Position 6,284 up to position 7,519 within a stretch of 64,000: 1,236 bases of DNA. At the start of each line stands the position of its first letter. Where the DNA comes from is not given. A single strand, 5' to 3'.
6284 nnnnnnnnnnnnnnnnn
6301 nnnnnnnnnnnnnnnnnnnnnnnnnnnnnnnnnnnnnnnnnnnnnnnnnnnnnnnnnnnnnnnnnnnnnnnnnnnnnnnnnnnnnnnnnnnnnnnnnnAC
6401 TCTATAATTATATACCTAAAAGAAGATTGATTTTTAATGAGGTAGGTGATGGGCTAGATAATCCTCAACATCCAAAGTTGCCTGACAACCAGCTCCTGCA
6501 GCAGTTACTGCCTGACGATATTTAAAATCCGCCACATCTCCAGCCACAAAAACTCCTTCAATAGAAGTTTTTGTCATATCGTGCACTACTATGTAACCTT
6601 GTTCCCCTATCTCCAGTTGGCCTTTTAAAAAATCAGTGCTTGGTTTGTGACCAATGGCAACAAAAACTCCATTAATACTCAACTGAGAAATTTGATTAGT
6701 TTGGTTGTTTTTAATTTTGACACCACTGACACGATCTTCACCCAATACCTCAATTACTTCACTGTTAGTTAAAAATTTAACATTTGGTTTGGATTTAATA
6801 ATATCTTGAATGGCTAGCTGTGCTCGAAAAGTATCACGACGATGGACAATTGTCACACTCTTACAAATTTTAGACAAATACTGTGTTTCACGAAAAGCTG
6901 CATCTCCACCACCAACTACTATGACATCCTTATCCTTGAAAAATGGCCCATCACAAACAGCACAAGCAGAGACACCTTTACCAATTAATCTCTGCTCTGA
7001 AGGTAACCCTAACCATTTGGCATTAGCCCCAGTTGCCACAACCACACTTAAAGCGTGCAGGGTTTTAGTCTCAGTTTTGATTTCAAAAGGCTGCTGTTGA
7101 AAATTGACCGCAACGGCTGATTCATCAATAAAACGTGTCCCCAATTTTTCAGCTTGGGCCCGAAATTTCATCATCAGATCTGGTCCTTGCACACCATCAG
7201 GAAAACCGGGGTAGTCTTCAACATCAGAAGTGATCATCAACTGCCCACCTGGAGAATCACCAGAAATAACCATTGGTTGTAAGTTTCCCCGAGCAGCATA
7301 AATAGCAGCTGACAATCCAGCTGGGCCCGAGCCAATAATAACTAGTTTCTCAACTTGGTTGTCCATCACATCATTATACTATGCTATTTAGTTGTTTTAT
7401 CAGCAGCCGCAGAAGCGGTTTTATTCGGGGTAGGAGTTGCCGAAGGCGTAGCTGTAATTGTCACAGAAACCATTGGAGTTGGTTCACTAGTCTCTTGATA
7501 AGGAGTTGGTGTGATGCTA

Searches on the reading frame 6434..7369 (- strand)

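Call 6: search_protein_families(library=pfam, proteins=[window:6434-7369:-], max_evalue=0.01)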
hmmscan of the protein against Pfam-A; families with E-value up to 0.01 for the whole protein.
window:6434-7369:- (311 aa): 13 families
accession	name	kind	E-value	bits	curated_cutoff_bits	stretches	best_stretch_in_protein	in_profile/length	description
PF07992.20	Pyr_redox_2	-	2.8e-49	168.5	26.1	1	8-294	2-291/291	Pyridine nucleotide-disulphide oxidoreductase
PF13738.12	Pyr_redox_3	-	3.6e-21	76.1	30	1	84-277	103-305/305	Pyridine nucleotide-disulphide oxidoreductase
PF00070.33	Pyr_redox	-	2.6e-15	57.1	22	1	149-220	2-80/82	Pyridine nucleotide-disulphide oxidoreductase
PF03486.20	HI0933_like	-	3.6e-08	33.6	50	0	8-39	2-34/244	HI0933-like protein Rossmann domain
PF00890.30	FAD_binding_2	-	1e-06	28.7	20.4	1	9-44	2-38/414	FAD binding domain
PF01266.30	DAO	-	1.5e-06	28.4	27.9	1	60-120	145-209/353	FAD dependent oxidoreductase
PF01946.23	Thi4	-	1.5e-05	24.8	26.2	1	6-42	17-55/235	Thi4 family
PF13450.12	NAD_binding_8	-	0.00024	21.7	21.9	1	11-44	1-35/68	NAD(P)-binding Rossmann-like domain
PF13241.12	NAD_binding_7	-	0.00043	21.3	22.1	0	144-179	5-40/104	Putative NAD(P)-binding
PF12831.13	FAD_oxidored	-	0.0023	17.8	27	0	9-43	2-37/416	FAD dependent oxidoreductase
PF01134.28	GIDA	-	0.0031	17.1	22.1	0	9-33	2-26/391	Glucose inhibited division protein A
PF01494.25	FAD_binding_3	-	0.0044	16.7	22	0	10-23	5-18/349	FAD binding domain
PF13434.12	Lys_Orn_oxgnase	-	0.0061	16.2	21.3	0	191-242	286-338/339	L-lysine 6-monooxygenase/L-ornithine 5-monooxygenase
